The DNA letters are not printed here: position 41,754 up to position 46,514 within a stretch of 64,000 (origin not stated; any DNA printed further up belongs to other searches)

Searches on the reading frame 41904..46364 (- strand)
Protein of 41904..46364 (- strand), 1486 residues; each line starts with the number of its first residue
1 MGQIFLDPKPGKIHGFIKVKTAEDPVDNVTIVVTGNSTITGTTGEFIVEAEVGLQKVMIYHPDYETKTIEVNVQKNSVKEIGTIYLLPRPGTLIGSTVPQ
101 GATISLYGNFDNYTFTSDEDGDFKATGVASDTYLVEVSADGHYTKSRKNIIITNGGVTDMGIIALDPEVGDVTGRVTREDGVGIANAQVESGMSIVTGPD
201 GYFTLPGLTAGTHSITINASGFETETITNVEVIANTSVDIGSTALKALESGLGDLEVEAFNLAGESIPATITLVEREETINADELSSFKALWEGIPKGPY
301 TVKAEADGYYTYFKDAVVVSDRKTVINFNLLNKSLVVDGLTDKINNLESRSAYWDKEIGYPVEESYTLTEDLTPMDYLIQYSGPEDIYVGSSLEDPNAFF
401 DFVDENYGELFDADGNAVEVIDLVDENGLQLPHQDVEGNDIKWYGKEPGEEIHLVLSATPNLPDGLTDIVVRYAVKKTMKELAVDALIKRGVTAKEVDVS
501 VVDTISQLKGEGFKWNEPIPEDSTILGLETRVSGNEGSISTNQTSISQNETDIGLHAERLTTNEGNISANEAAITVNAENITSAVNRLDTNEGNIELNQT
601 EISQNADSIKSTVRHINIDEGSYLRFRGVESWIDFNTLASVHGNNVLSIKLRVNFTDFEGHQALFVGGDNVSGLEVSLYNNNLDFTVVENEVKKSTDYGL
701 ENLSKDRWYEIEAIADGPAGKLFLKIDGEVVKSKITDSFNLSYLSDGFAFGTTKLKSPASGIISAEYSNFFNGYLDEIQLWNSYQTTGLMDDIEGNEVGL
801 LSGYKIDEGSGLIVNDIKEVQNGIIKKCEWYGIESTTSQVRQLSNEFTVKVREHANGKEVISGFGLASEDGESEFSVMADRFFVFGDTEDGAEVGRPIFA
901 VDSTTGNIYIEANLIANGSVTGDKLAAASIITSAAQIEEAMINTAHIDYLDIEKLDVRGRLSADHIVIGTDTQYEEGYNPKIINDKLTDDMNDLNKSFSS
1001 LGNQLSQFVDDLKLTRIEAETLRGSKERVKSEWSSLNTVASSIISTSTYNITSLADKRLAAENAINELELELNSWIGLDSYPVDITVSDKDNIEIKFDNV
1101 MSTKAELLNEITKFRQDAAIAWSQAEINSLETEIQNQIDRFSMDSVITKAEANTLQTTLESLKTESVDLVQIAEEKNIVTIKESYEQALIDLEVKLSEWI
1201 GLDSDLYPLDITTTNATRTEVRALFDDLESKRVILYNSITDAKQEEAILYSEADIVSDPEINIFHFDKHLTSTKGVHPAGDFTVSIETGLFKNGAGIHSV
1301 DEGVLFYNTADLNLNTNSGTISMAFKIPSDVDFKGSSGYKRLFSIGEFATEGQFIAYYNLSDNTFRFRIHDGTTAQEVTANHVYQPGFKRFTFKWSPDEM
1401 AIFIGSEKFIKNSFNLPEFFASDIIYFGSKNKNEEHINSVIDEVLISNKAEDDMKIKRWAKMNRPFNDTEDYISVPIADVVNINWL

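Call 40: search_protein_families(library=pfam, proteins=[window:41904-46364:-], max_evalue=0.001)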
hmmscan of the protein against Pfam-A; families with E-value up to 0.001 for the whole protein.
window:41904-46364:- (1486 aa): 9 families
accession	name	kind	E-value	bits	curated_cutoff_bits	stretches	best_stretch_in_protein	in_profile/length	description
PF13620.12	CarboxypepD_reg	-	1.1e-31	109.5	32.3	3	172-240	2-77/82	Carboxypeptidase regulatory-like domain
PF13385.13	Laminin_G_3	-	6.4e-13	49.5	27.6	2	630-783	4-143/151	Concanavalin A-like lectin/glucanases superfamily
PF13715.12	CarbopepD_reg_2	-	2.8e-12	46.9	32.2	1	13-81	1-72/88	CarboxypepD_reg-like domain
PF09327.17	Phage_Tail_Tip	-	7.3e-10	39.2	22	1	842-933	15-103/139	Bacteriophage tail tip fiber protein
PF15976.11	CooC_C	-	3.7e-05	24.1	29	0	170-221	17-68/93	CS1-pili formation C-terminal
PF08308.17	PEGA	-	0.00019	21.7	20.8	0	295-331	32-68/71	PEGA domain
PF14686.12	fn3_3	-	0.00025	21.2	24.4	0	91-158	3-73/75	Polysaccharide lyase family 4, domain II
PF09430.16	EMC7_beta-sandw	-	0.00036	21.1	26.6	0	193-233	21-60/122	ER membrane protein complex subunit 7, beta-sandwich domain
PF02210.31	Laminin_G_2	-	0.0005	21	22.9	0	664-780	11-123/126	Laminin G domain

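Call 41: search_protein_families(library=phrogs, proteins=[window:41904-46364:-], max_evalue=0.001)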
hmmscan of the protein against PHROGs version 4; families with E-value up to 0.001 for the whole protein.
window:41904-46364:- (1486 aa): 0 families
